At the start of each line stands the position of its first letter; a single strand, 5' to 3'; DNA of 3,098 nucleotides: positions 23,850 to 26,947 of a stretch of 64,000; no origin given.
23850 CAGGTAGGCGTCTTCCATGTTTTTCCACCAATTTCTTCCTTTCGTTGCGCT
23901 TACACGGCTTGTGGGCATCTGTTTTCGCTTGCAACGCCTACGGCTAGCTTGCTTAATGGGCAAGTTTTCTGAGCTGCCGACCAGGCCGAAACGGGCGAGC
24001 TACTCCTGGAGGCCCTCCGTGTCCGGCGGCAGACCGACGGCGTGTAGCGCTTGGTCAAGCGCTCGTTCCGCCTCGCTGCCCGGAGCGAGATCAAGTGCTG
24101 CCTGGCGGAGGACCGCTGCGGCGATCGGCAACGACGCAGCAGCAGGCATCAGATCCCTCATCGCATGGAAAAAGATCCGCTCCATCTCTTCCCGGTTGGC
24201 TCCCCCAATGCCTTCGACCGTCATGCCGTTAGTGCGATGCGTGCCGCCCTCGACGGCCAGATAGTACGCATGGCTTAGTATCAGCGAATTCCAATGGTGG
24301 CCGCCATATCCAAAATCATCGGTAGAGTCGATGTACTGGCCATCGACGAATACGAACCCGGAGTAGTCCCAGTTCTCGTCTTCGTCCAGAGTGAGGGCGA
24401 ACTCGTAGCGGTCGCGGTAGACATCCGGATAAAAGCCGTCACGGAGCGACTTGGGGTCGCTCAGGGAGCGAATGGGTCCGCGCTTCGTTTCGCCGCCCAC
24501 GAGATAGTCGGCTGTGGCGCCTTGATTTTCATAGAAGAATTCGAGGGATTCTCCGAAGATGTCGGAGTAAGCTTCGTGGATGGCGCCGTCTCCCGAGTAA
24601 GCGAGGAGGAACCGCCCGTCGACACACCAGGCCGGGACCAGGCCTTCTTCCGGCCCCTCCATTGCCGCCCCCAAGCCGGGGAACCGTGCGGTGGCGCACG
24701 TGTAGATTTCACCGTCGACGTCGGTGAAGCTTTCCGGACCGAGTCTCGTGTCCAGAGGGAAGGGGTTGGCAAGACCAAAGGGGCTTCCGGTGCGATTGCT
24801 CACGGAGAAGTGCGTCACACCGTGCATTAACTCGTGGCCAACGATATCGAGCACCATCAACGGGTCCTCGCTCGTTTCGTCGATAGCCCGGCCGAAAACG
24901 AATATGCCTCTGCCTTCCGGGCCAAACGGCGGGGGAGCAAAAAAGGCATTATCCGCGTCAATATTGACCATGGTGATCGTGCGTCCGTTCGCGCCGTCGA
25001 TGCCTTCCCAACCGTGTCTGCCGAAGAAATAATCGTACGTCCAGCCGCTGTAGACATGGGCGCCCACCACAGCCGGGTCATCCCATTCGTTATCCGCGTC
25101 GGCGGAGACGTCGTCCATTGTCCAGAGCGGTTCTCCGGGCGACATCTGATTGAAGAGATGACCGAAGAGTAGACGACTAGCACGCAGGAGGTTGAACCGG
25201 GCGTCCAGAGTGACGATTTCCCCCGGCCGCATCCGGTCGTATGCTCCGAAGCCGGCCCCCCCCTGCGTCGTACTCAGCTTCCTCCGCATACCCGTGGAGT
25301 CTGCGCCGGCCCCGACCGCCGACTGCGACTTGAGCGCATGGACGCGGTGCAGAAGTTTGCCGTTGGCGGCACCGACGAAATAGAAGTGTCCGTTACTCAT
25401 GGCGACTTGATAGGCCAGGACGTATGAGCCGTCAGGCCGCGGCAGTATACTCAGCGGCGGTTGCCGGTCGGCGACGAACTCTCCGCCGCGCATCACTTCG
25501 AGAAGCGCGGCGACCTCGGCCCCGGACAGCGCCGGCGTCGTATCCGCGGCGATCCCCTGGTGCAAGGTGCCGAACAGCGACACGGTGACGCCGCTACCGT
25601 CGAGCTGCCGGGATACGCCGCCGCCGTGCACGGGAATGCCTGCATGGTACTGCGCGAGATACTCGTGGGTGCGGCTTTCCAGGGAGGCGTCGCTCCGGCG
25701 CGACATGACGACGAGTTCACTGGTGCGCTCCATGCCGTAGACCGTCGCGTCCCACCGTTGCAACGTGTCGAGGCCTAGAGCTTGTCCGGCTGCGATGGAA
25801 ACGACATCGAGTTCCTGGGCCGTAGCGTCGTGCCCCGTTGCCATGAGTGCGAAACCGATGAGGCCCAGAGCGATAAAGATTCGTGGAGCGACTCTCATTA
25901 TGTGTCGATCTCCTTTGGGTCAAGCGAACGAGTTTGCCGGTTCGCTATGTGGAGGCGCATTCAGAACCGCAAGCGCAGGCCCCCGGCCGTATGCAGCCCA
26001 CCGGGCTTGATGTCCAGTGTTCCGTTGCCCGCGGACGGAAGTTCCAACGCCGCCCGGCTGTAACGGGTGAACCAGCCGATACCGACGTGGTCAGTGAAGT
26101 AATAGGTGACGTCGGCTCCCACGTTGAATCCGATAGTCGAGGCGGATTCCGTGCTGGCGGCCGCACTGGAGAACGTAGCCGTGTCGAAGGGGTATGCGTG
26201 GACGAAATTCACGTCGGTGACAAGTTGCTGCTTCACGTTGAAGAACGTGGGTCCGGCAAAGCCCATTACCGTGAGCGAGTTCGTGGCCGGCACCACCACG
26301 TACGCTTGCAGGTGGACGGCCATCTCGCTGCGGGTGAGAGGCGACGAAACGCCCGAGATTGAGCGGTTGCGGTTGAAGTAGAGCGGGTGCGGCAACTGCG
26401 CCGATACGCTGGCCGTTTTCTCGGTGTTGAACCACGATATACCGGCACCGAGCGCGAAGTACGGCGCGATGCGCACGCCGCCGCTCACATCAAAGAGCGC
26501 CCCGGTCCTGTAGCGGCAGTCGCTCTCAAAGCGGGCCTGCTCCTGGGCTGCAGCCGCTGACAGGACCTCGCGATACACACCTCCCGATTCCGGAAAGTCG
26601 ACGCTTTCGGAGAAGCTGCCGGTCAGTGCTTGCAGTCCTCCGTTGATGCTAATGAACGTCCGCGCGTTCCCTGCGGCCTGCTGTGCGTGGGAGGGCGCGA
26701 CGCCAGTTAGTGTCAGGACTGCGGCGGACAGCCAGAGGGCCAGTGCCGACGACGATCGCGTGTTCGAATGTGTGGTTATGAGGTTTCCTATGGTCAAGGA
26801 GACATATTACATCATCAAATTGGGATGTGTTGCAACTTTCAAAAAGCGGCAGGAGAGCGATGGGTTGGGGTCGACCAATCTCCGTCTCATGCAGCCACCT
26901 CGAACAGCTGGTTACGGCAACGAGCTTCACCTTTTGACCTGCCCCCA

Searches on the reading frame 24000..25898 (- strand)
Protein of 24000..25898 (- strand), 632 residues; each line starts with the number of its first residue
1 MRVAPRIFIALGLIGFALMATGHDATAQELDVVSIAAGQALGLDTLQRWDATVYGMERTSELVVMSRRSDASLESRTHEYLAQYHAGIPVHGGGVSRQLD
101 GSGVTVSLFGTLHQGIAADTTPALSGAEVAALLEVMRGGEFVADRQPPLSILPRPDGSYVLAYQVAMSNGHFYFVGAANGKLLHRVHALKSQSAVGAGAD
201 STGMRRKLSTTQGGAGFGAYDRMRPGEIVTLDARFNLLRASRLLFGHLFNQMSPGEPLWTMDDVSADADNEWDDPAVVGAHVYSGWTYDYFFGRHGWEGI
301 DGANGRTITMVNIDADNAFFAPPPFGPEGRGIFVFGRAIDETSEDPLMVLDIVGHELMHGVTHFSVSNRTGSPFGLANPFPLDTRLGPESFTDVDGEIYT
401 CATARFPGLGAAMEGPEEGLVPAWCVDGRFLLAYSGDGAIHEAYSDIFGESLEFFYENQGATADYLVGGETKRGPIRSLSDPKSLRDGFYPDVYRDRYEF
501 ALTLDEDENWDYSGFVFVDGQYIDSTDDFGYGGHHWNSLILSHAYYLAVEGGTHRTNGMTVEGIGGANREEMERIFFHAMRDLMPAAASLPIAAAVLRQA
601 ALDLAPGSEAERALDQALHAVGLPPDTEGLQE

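Call 52: search_protein_families(library=ncbifam, proteins=[window:24000-25898:-], max_evalue=0.001)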
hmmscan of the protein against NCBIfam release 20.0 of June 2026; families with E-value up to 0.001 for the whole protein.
window:24000-25898:- (632 aa): 1 family
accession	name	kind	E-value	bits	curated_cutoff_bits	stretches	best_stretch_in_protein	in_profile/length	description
NF047971.1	ThermolysLepto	equivalog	6.4e-09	34.5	1350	1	527-628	523-624/776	M4 family metalopeptidase thermolysin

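Call 68: search_protein_families(library=pfam, proteins=[window:24000-25898:-], max_evalue=0.001)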
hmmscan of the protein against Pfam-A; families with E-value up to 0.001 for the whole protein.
window:24000-25898:- (632 aa): 3 families
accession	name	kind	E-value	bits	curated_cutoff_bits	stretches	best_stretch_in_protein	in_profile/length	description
PF02868.21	Peptidase_M4_C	-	7.7e-20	71.9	24.4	1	433-622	4-164/165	Thermolysin metallopeptidase, alpha-helical domain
PF01447.24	Peptidase_M4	-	6.4e-16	59.5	22.4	1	196-362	2-144/145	Thermolysin metallopeptidase, catalytic domain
PF07504.19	FTP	-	2.7e-06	27.5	21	1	61-111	2-50/51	Fungalysin/Thermolysin Propeptide Motif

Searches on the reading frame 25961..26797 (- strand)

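Call 68: search_protein_families(library=pfam, proteins=[window:25961-26797:-], max_evalue=0.001)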
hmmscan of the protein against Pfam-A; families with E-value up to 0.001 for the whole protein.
window:25961-26797:- (278 aa): 2 families
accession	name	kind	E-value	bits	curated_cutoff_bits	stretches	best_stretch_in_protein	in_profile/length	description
PF13505.12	OMP_b-brl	-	7.5e-06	26.7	28.7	1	38-241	11-147/175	Outer membrane protein beta-barrel domain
PF13568.12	OMP_b-brl_2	-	3.3e-05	24.5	27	0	211-256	27-72/175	Outer membrane protein beta-barrel domain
